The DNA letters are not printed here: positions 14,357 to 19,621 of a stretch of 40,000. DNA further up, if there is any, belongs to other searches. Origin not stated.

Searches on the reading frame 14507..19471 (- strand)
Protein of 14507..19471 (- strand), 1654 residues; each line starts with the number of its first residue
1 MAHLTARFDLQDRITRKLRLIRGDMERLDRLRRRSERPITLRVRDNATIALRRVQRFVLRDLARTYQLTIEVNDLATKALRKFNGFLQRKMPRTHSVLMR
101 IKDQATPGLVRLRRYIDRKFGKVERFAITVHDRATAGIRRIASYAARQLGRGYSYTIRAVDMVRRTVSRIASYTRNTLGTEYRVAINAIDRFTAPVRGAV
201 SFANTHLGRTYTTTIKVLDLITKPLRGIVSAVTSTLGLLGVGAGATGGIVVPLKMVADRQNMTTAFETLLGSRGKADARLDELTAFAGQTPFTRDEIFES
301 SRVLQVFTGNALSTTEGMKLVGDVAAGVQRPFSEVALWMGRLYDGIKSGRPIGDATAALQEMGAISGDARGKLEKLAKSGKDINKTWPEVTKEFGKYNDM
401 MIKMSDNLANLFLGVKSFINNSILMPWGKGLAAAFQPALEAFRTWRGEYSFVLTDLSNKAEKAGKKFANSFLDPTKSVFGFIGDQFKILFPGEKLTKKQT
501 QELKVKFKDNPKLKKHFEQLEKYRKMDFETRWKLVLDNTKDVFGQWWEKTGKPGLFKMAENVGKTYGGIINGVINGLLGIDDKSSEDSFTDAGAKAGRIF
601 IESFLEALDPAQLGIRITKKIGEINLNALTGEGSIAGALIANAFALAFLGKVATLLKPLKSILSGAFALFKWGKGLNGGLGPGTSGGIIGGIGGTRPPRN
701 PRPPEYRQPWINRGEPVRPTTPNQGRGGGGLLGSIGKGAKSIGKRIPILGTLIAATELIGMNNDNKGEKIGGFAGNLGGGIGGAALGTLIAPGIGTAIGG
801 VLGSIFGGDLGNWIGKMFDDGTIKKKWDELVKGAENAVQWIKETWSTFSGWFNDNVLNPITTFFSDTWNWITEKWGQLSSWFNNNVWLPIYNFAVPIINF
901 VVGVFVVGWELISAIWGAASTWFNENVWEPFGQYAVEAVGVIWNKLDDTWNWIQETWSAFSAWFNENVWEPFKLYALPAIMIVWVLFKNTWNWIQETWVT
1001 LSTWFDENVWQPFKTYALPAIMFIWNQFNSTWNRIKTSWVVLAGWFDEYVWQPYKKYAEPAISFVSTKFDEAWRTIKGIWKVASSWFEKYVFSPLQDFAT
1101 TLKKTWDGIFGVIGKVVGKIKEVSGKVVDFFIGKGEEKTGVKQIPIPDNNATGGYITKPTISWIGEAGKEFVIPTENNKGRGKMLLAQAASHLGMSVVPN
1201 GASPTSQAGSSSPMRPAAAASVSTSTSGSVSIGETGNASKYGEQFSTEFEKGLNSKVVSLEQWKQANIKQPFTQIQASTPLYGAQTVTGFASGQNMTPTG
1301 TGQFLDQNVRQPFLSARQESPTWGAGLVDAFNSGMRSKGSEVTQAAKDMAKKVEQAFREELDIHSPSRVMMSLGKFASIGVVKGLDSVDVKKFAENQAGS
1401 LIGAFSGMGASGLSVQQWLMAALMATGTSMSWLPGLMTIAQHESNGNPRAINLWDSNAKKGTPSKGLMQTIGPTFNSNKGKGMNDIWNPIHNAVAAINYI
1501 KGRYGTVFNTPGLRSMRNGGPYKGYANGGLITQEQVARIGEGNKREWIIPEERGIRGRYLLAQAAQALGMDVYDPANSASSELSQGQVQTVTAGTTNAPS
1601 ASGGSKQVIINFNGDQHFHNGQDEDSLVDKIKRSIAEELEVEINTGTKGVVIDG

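Call 18: search_protein_families(library=phrogs, proteins=[window:14507-19471:-], max_evalue=0.001)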
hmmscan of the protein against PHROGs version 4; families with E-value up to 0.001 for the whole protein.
window:14507-19471:- (1654 aa): 35 families (the best 25 are shown)
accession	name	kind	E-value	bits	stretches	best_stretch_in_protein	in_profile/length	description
phrog_11489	-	unknown function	0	2107.2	4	64-971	2-932/1717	-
phrog_167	-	tail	5.8e-89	300.4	3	1373-1585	1267-1477/1555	tail length tape measure protein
phrog_16692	-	unknown function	5.5e-57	194.9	3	154-449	69-408/1107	-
phrog_8537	-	unknown function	2.3e-49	169.7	1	1403-1581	131-306/384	-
phrog_4070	-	tail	4.1e-49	168.5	1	1389-1568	722-899/989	tail length tape measure protein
phrog_23574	-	tail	3.3e-38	131.7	3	687-875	738-927/1441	tail length tape measure protein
phrog_5448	-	tail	8.9e-28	96.8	1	1206-1533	2392-2711/3103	tail length tape measure protein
phrog_58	-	tail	3.3e-24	86.4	2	146-1129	259-953/1544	tail length tape measure protein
phrog_3547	-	tail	6.5e-17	61.6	1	1343-1535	1283-1475/1767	tail length tape measure protein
phrog_4200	-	tail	6.9e-16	58.9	1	827-1232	284-659/732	tail length tape measure protein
phrog_6922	-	unknown function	2.8e-14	53.7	1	671-879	291-446/768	-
phrog_19074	-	unknown function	3e-14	52.9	1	1149-1218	1247-1317/1384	-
phrog_1686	-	tail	2.7e-13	49.7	1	1201-1403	953-1132/1224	tail length tape measure protein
phrog_1047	-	tail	5.1e-13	49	1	725-828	807-921/1251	tail associated lysin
phrog_1272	-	tail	8.7e-12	44.6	2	816-1210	757-1145/1606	tail length tape measure protein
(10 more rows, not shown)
